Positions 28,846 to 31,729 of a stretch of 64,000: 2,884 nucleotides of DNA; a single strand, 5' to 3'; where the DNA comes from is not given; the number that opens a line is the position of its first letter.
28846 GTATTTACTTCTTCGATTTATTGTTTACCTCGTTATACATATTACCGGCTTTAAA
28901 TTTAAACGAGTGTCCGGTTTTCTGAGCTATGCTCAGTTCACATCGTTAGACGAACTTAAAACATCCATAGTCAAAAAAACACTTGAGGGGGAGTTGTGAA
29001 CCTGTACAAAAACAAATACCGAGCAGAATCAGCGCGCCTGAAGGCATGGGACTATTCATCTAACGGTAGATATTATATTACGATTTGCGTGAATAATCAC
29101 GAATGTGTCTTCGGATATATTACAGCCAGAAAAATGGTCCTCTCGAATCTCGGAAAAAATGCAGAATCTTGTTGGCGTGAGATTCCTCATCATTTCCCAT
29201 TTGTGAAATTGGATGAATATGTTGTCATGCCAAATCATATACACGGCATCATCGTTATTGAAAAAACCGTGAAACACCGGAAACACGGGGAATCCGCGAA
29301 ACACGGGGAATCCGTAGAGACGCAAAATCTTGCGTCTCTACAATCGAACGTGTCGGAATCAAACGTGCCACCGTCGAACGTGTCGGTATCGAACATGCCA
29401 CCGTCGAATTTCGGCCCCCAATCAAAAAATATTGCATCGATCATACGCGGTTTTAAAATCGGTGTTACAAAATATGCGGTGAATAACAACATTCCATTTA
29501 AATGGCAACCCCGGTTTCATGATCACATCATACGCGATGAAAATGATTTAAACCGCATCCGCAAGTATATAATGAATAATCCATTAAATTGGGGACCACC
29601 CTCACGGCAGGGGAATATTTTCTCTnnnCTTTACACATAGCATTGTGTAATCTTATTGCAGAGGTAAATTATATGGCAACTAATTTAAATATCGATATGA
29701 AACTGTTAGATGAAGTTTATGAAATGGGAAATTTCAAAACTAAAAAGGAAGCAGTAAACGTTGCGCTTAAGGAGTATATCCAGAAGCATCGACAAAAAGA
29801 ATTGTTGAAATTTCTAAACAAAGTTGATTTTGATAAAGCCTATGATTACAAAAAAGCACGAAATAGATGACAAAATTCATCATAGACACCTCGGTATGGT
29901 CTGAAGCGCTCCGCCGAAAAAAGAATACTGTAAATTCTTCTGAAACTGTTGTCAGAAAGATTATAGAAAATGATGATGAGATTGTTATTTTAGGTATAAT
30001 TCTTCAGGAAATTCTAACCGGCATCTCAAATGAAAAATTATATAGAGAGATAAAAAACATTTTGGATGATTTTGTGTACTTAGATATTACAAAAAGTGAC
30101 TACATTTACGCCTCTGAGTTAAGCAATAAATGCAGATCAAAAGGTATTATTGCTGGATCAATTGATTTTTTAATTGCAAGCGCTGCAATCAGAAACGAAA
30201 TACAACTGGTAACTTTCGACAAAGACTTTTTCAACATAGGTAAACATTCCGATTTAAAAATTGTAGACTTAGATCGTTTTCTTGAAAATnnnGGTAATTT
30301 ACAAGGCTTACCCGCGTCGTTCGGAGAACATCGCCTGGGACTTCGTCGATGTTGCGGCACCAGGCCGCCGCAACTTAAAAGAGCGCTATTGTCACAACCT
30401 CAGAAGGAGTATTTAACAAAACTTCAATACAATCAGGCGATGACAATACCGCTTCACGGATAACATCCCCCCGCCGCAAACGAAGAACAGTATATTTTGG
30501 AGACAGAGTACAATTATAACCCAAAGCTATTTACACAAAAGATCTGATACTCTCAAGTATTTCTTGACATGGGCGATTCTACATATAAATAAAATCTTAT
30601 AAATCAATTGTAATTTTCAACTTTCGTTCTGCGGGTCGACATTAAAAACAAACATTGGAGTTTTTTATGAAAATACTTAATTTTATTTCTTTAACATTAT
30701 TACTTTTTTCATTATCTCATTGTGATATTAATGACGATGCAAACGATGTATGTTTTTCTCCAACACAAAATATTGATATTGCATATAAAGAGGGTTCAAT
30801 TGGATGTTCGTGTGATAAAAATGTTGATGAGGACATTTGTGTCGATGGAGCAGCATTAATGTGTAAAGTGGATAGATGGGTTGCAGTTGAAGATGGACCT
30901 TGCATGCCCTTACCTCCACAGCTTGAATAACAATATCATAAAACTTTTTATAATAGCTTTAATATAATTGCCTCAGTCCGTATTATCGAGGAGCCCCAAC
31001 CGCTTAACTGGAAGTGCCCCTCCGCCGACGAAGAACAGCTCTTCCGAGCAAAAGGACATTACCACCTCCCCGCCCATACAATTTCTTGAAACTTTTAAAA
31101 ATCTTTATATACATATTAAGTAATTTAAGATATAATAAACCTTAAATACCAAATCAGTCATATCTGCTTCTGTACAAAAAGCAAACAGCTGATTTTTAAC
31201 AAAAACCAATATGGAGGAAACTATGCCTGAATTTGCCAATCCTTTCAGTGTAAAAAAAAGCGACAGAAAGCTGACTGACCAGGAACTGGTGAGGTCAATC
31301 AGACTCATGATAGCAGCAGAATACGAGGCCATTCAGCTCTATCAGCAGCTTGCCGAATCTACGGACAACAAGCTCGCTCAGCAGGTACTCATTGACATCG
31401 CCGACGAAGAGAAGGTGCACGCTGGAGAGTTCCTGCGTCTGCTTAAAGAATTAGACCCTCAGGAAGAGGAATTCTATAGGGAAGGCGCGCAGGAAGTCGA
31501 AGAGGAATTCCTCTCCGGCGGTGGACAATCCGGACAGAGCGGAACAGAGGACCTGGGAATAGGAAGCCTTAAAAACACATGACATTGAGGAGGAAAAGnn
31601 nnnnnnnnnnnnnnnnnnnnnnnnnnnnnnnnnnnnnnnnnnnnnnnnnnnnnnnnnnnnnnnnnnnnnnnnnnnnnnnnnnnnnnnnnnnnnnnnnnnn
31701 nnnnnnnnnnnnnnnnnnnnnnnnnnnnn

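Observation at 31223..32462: Complete family-1 encapsulin nanocompartment operon with ferritin-like cargo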

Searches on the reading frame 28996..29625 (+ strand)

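Call 5: search_protein_families(library=pfam, proteins=[window:28996-29625:+], max_evalue=0.01)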
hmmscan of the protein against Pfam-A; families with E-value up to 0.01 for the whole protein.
window:28996-29625:+ (210 aa): 1 family
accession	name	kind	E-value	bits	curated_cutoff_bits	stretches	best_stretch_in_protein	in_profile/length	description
PF01797.21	Y1_Tnp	-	0.0013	19.2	23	0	45-96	17-67/121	Transposase IS200 like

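Call 6: search_protein_families(library=ncbifam, proteins=[window:28996-29625:+], max_evalue=0.01)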
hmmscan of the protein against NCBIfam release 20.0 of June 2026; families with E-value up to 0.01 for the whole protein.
window:28996-29625:+ (210 aa): 1 family
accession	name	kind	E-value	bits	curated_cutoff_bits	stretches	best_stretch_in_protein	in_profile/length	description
NF047646.1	REP_Tyr_transpos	equivalog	9.9e-15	54.7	80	2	165-198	100-133/146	REP-associated tyrosine transposase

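Call 75: search_protein_families(library=phrogs, proteins=[window:28996-29625:+], max_evalue=0.01)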
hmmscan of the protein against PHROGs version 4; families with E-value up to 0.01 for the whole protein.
window:28996-29625:+ (210 aa): 1 family
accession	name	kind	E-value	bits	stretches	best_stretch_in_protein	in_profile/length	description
phrog_18266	-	unknown function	6.3e-05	24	1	150-200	77-124/165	-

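Call 76: search_protein_families(library=padloc, proteins=[window:28996-29625:+], max_evalue=0.01)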
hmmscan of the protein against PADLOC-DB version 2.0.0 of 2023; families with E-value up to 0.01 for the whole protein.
window:28996-29625:+ (210 aa): 0 families

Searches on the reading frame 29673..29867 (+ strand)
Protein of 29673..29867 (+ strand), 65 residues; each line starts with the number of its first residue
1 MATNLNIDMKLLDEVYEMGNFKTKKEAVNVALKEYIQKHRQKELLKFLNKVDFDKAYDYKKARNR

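Call 5: search_protein_families(library=pfam, proteins=[window:29673-29867:+], max_evalue=0.01)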
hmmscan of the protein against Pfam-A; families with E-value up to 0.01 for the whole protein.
window:29673-29867:+ (65 aa): 1 family
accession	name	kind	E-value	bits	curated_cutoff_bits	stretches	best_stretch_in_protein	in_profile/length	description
PF09957.15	VapB_antitoxin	-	6.2e-18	64.9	23.4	1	1-47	1-47/47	Bacterial antitoxin of type II TA system, VapB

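Call 6: search_protein_families(library=ncbifam, proteins=[window:29673-29867:+], max_evalue=0.01)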
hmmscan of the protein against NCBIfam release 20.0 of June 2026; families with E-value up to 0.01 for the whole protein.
window:29673-29867:+ (65 aa): 0 families

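Call 76: search_protein_families(library=padloc, proteins=[window:29673-29867:+], max_evalue=0.01)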
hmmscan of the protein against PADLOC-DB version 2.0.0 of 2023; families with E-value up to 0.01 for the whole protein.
window:29673-29867:+ (65 aa): 1 family
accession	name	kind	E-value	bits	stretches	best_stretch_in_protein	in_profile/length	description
PDLC02273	AbiEi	-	0.0065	14.5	1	7-50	151-192/205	AbiEi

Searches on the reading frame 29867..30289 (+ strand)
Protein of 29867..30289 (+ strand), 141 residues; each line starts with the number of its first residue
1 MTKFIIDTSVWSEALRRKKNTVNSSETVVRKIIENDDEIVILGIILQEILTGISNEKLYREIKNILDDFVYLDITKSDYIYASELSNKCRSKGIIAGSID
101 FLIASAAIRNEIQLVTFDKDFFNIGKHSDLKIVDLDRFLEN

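Call 5: search_protein_families(library=pfam, proteins=[window:29867-30289:+], max_evalue=0.01)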
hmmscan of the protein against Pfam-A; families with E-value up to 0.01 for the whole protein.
window:29867-30289:+ (141 aa): 3 families
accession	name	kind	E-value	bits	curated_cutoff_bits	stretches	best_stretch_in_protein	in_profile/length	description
PF01850.27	PIN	-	4.4e-16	60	23.6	1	5-125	2-118/120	PIN domain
PF18480.7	DUF5615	-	0.0055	17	23.8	0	97-124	34-61/110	Domain of unknown function (DUF5615)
PF13470.12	PIN_3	-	0.0075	17.5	27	0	3-68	1-65/115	PIN domain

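Call 6: search_protein_families(library=ncbifam, proteins=[window:29867-30289:+], max_evalue=0.01)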
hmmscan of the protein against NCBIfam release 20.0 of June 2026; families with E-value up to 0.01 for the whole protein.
window:29867-30289:+ (141 aa): 3 families
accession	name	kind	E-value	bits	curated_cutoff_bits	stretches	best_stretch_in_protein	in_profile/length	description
NF047959.1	TA_toxin_VapC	equivalog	1e-27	96.7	80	1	5-130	2-125/125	type II toxin-antitoxin system VapC family toxin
NF047863.1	VapCLeptosp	equivalog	1.5e-08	35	140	1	5-123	2-119/130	type II toxin-antitoxin system tRNA(fMet)-specific endonuclease VapC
TIGR00305.1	TIGR00305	equivalog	0.0076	16.5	29.15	1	3-122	1-113/115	putative toxin-antitoxin system toxin component, PIN family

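Call 76: search_protein_families(library=padloc, proteins=[window:29867-30289:+], max_evalue=0.01)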
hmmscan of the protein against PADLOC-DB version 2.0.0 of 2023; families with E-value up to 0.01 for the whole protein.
window:29867-30289:+ (141 aa): 0 families

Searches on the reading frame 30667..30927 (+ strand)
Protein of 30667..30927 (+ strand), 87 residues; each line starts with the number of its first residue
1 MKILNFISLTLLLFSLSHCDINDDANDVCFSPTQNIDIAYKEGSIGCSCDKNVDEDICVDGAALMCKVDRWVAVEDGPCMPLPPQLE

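Call 5: search_protein_families(library=pfam, proteins=[window:30667-30927:+], max_evalue=0.01)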
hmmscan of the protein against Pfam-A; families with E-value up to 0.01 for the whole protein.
window:30667-30927:+ (87 aa): 0 families

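Call 6: search_protein_families(library=ncbifam, proteins=[window:30667-30927:+], max_evalue=0.01)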
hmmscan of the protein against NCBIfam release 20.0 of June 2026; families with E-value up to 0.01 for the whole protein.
window:30667-30927:+ (87 aa): 0 families

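Call 19: find_homologous_proteins(query=window:30667-30927:+, max_evalue=0.01)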
Query window:30667-30927:+ (87 aa): 5 proteins with E <= 0.01 among 5 candidates.
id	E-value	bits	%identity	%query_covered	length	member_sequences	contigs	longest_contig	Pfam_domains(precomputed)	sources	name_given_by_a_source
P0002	3.3e-53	195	100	100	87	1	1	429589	-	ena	-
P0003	7.7e-16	76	56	71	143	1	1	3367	-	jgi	jgi:hypothetical protein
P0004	6.7e-14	70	54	71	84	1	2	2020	-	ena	-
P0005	6.4e-13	66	46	94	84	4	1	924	-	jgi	-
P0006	1.4e-11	62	44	97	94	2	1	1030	-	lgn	-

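Call 22: find_encoding_contigs(protein=P0002, flank=3000, max_places=3)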
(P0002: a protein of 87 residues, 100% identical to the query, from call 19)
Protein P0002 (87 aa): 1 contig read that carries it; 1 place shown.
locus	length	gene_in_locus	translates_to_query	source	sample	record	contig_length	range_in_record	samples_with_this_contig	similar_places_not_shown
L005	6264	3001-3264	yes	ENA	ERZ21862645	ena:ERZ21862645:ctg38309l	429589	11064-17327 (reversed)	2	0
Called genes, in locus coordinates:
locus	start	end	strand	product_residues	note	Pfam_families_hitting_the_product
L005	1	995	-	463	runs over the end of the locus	PF01565:FAD_binding_4, PF02913:FAD-oxidase_C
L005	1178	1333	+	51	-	-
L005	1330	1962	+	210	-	-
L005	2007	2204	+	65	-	PF09957:VapB_antitoxin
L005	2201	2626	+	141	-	PF01850:PIN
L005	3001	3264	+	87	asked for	-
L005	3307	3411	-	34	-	-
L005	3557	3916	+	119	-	PF02915:Rubrerythrin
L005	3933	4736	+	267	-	PF04454:Linocin_M18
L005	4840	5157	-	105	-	-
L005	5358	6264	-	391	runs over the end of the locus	PF25084:LbH_EIF2B, PF25087:GMPPB_C (faint), PF24894:Hexapep_GlmU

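Call 23: find_encoding_contigs(protein=P0003, flank=4000, max_places=3)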
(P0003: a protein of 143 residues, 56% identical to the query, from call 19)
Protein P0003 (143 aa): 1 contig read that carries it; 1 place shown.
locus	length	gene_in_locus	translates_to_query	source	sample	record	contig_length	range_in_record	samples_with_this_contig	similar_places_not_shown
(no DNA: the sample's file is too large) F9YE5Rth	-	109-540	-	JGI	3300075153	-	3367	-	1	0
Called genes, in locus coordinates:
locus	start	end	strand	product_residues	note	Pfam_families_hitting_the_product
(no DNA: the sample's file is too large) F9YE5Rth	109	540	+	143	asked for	-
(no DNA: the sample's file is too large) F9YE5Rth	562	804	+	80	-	-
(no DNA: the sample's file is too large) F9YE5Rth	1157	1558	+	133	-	-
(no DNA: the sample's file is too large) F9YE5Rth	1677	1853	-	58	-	-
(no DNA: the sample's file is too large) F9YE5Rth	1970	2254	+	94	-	-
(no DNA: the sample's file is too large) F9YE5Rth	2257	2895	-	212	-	PF13560:HTH_31 (weak), PF01381:HTH_3 (weak)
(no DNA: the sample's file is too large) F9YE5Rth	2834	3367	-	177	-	?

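Call 24: find_encoding_contigs(protein=P0004, flank=4000, max_places=3)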
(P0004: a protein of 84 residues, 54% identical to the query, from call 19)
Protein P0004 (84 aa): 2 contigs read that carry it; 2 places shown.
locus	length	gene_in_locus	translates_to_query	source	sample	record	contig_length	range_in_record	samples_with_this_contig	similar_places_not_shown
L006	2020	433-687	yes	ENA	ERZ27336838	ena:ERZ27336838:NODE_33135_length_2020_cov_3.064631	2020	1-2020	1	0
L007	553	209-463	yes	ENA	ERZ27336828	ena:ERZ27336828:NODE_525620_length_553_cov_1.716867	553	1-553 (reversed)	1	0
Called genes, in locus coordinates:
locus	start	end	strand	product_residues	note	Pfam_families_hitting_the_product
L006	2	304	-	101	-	?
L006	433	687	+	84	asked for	-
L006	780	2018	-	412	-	?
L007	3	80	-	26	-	?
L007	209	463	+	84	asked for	-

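Call 67: predict_structure(alignment_id=A1)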
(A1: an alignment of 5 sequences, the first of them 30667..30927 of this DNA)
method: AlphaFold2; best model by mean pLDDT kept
length: 87 residues; sequences in the alignment: 5
mean_pLDDT: 64.4   pTM: 0.46
mean pLDDT of the five models: 64.4, 63.5, 58.2, 48.5, 45.1
residues with pLDDT >= 90: 0; 70-90: 34; 50-70: 33; < 50: 20
segments of 3 or more residues with pLDDT < 50: 11-25
pLDDT, mean of each block of 10 residues (from residue 1): 52 46 54 65 71 78 81 74 55
secondary structure, 60 per line:
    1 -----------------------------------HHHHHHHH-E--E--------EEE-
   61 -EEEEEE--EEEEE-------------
elements in order: H36-43 E57-59 E62-67 E70-74

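Call 71: fold_search(model_id=the predicted structure, library=pdb)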
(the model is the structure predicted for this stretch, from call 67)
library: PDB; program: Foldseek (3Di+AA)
matches with E <= 10: 17; with E <= 0.001: 0
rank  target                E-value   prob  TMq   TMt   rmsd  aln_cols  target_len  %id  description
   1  6tm2_A                2.6e+00  0.08  0.22  0.03   6.9        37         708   22  Human MUC2 AAs 21-1397 (released 2020-10-21)
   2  9gvj_C                3.1e+00  0.08  0.23  0.05   6.8        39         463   20  MUC5AC mucin amino acids 28 to 1483 (released 2024-12-04)
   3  9gvq_B                3.4e+00  0.07  0.23  0.02   6.8        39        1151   20  MUC5AC mucin amino acids 28 to 1483 (released 2024-12-04)
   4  8d3c_A                4.1e+00  0.07  0.23  0.02   7.3        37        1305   16  VWF tubule derived from monomeric D1-A1 (released 2022-07-06)
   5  7prl                  4.4e+00  0.08  0.22  0.06   2.0        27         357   26  MUC2 D1 with Cu(II) (released 2022-10-26)
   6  6trm_MODEL_1_A        5.0e+00  0.12  0.28  0.37   3.0        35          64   23  Solution structure of the antifungal protein PAFC (released 2020-10-28)
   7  9gvq_A                5.7e+00  0.05  0.23  0.02   6.8        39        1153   20  MUC5AC mucin amino acids 28 to 1483 (released 2024-12-04)
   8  8d3d_A                7.5e+00  0.05  0.24  0.02   7.7        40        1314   15  VWF tubule derived from dimeric D1-A1 (released 2022-07-06)
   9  6gri_2                8.0e+00  0.04  0.21  0.07   1.9        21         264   19  E. coli Microcin synthetase McbBCD complex (released 2019-01-30)
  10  7aoz_I                8.0e+00  0.02  0.22  0.05  21.8        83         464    6  Atomic structure of the poxvirus transcription initiation complex in conformation 1 (released 2021-10-06)
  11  6sjl_A                8.0e+00  0.01  0.21  0.09  16.2        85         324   20  Structure of the Tle1 effector bound to the VgrG spike from the Type 6 secretion system (released 2020-04-29)
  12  7kb3_A                8.6e+00  0.05  0.23  0.10   5.1        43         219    9  The structure of a sensor domain of a histidine kinase (VxrA) from Vibrio cholerae O1 biovar eltor str. N16961, 2nd fo (released 2020-10-14)
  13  2yms_D                9.2e+00  0.05  0.24  0.28   3.6        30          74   17  Structure and assembly of a b-propeller with nine blades and a new conserved repetitive sequence motif (released 2013-10-30)
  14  7kb3_D                9.2e+00  0.05  0.23  0.10   5.1        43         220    9  The structure of a sensor domain of a histidine kinase (VxrA) from Vibrio cholerae O1 biovar eltor str. N16961, 2nd fo (released 2020-10-14)
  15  4r7q                  9.8e+00  0.05  0.23  0.10   4.6        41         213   10  The structure of a sensor domain of a histidine kinase from Vibrio cholerae O1 biovar eltor str. N16961 (released 2014-09-10)
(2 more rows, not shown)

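Call 75: search_protein_families(library=phrogs, proteins=[window:30667-30927:+], max_evalue=0.01)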
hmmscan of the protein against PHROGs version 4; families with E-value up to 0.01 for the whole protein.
window:30667-30927:+ (87 aa): 0 families

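Call 76: search_protein_families(library=padloc, proteins=[window:30667-30927:+], max_evalue=0.01)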
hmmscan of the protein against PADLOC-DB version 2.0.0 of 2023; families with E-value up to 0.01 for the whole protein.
window:30667-30927:+ (87 aa): 0 families

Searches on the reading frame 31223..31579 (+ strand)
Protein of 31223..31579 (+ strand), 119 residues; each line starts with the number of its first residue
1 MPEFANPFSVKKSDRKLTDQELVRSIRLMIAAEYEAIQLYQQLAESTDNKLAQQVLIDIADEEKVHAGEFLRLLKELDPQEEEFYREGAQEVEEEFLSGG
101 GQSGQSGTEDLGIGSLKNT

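Call 5: search_protein_families(library=pfam, proteins=[window:31223-31579:+], max_evalue=0.01)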
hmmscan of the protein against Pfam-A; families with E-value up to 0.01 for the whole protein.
window:31223-31579:+ (119 aa): 4 families
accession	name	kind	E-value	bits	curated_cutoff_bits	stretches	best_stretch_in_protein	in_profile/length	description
PF02915.23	Rubrerythrin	-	3.3e-08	34.5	22.8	1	30-87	7-66/137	Rubrerythrin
PF22277.2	EncFtn-like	-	3.6e-05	23.9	27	1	21-82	15-75/85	EncFtn-like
PF03232.19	COQ7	-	0.0093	16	23.5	0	22-77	3-59/169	Ubiquinone biosynthesis protein COQ7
PF09537.16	DUF2383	-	0.0094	16.5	30.8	0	24-80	4-60/111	Domain of unknown function (DUF2383)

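Call 6: search_protein_families(library=ncbifam, proteins=[window:31223-31579:+], max_evalue=0.01)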
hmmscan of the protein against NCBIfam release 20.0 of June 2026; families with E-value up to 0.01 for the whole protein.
window:31223-31579:+ (119 aa): 4 families
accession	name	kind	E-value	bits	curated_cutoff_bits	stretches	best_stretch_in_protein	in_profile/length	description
NF058679.1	EncB_fam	subfamily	5.6e-33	113.4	90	1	1-116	1-117/117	encapsulin nanocompartment ferritin-likeEncB family encapsulin nanocompartment ferritin-like cargo protein cargo protein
TIGR04535.1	ferrit_encaps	subfamily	1.2e-27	96.2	125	1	4-117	1-114/114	encapsulin-associated ferritin-like protein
NF058678.1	EncB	exception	3e-05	24.3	210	1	18-84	7-73/160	encapsulin nanocompartment ferritin-like cargo protein EncB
NF045676.1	FeExpMbfA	equivalog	0.0036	16.7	450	1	22-107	95-179/318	iron exporter MbfA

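Call 8: search_solved_structures(query=window:31223-31579:+, show_alignments=3, max_evalue=0.1)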
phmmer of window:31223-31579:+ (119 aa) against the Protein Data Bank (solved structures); distinct sequences matched with E-value up to 0.1: 15.
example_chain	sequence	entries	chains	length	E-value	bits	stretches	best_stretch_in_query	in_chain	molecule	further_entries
5n5e_e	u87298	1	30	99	9.4e-17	64.4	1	6-94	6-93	PFC_05175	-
2e0z_A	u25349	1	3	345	1.4e-15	60.6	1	7-94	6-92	Virus-like particle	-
7s8t_A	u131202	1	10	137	2.5e-15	59.8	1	5-92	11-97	EncC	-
1vjx_A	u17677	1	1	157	1.3e-05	28.5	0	28-86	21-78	putative ferritin-like diiron-carboxylate protein TM1526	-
7s5c_A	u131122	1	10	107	7.3e-05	26.1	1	19-85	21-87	EncB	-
7s5k_A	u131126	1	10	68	0.0001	25.6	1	22-83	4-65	EncB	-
3k6c_A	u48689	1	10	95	0.00065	23.1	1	22-82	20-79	Uncharacterized protein NE0167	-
2hz8_A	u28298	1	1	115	0.0013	22.1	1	12-75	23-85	De novo designed diiron protein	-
4r42_A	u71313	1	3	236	0.007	19.8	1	21-86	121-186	Alr3090 protein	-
6j42_A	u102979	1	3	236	0.007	19.8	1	21-86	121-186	Alr3090 protein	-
33bf_A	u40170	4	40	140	0.0099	19.3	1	22-117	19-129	Encapsulated ferritin-like protein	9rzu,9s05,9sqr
6suw_A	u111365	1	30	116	0.014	18.8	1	28-84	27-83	Uncharacterized protein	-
2fzf_A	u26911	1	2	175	0.021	18.2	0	16-85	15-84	hypothetical protein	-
2lfd_A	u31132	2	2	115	0.037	17.4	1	12-67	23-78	Diiron protein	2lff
5da5_A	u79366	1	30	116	0.056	16.9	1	21-84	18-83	Rru_A0973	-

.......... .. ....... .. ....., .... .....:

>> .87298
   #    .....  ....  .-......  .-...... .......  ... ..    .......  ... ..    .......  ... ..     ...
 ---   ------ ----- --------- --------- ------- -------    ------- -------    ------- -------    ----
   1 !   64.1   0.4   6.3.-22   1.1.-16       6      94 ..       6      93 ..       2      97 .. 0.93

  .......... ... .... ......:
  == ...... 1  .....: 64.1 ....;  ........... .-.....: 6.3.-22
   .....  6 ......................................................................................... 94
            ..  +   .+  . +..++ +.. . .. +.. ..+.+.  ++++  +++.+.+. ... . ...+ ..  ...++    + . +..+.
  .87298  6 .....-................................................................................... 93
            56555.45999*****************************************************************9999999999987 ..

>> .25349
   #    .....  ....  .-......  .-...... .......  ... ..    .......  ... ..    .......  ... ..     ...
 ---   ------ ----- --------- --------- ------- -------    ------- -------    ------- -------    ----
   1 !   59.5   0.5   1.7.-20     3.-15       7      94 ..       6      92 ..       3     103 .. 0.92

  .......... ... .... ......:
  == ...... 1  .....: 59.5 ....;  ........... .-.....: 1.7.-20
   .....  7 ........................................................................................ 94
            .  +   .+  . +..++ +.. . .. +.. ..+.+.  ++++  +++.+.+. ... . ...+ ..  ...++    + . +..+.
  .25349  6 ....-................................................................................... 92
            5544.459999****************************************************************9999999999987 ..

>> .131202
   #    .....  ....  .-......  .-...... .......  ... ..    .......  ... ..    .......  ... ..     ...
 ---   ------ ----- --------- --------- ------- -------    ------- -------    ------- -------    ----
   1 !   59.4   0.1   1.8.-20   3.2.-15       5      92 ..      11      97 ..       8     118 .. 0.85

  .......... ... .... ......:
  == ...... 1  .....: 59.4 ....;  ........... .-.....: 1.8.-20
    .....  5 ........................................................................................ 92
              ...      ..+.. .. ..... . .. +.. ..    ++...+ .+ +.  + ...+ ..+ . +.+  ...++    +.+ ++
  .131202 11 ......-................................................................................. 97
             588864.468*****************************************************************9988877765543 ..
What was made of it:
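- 31223..31582 (+): encFtn/flp cargo gene, 119 aa: encapsulated ferritin-like protein, a two-helix ferroxidase subunit. PDB matches: P. furiosus EncFtn 5n5e at 9.4e-17 and M. xanthus EncC 7s8t at 2.5e-15, with the E...Y and ExxH motifs aligned (call 8).
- On Encapsulated ferritin (EncFtn / Flp-TP cargo): They align with the E, Y and ExxH residues of P. furiosus EncFtn and M. xanthus EncC in the HMMER alignments (call 8).
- The best solved relatives are EncFtn decamers: P. furiosus 5n5e and M. xanthus EncC 7s8t (calls 6, 8).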

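Call 75: search_protein_families(library=phrogs, proteins=[window:31223-31579:+], max_evalue=0.01)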
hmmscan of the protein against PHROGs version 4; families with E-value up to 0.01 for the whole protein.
window:31223-31579:+ (119 aa): 0 families

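Call 76: search_protein_families(library=padloc, proteins=[window:31223-31579:+], max_evalue=0.01)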
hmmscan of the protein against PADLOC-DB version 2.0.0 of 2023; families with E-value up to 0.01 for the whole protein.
window:31223-31579:+ (119 aa): 0 families
